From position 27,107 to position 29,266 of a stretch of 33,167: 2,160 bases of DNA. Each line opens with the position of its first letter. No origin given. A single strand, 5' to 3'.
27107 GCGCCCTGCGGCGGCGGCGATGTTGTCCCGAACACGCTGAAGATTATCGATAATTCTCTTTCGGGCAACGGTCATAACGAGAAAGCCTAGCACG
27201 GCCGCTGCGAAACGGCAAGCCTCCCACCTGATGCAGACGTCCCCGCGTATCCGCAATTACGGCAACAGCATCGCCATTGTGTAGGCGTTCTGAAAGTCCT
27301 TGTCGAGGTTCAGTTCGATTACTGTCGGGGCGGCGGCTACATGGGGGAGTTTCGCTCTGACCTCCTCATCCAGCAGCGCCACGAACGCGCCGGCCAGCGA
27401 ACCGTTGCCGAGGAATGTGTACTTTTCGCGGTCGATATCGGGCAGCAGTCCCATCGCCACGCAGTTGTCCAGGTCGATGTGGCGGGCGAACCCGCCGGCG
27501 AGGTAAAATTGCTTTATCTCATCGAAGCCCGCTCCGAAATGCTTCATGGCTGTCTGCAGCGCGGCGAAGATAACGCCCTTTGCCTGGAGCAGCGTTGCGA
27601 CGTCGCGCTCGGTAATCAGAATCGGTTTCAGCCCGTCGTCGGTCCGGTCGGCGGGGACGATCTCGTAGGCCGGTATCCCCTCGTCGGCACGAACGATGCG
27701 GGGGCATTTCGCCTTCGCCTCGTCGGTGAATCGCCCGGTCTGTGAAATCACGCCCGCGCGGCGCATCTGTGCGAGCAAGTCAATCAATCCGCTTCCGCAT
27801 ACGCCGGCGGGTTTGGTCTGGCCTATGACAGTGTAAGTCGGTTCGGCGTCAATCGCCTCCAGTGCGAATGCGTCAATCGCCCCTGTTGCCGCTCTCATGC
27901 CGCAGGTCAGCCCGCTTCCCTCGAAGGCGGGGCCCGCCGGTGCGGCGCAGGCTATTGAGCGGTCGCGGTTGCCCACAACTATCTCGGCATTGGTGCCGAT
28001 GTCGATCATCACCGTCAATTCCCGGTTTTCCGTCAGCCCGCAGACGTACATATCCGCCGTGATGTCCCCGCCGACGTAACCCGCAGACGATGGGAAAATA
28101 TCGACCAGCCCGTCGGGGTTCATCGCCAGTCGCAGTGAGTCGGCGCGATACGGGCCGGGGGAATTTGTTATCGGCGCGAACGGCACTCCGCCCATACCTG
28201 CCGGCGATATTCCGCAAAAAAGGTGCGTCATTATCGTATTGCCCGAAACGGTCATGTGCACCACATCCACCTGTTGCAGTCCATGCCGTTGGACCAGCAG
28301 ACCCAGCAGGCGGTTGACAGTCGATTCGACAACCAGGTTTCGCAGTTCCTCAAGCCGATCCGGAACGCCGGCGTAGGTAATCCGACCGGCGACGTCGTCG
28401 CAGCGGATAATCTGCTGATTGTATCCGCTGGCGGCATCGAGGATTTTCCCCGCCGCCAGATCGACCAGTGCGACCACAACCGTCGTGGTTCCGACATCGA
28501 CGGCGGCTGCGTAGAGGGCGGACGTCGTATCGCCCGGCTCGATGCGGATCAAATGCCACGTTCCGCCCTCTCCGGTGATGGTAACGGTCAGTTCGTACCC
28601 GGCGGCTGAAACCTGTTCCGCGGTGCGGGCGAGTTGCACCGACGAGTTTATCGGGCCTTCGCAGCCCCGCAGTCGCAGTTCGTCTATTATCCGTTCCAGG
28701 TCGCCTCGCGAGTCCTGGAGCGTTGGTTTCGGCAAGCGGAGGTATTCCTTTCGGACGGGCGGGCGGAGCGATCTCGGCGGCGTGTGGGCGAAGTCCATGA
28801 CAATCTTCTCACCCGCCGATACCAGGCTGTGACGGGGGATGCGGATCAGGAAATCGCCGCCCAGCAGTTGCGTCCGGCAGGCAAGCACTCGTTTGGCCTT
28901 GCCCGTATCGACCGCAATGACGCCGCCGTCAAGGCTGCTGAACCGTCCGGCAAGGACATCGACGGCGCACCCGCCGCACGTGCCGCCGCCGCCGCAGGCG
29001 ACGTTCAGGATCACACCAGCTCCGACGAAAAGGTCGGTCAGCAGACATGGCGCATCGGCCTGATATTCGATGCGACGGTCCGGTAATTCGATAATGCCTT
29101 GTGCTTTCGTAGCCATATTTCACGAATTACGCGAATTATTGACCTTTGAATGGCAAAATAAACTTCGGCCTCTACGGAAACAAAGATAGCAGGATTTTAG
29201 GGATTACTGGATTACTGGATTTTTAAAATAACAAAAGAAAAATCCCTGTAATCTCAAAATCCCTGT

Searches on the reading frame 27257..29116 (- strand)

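Call 77: search_protein_families(library=pfam, proteins=[window:27257-29116:-])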
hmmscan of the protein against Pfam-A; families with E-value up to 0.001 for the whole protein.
window:27257-29116:- (619 aa): 4 families
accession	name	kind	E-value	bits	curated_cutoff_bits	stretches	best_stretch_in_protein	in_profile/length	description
PF14574.11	RACo_C_ter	-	3e-80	269.5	27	1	366-619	1-250/261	C-terminal domain of RACo the ASKHA domain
PF17651.6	Raco_middle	-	3.3e-46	157.4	26.8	1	202-363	1-162/163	RACo middle region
PF17650.6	RACo_linker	-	4.7e-13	49.2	26.2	1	116-198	7-85/86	RACo linker region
PF00111.32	Fer2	-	1.2e-06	28.8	21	1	17-83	11-75/77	2Fe-2S iron-sulfur cluster binding domain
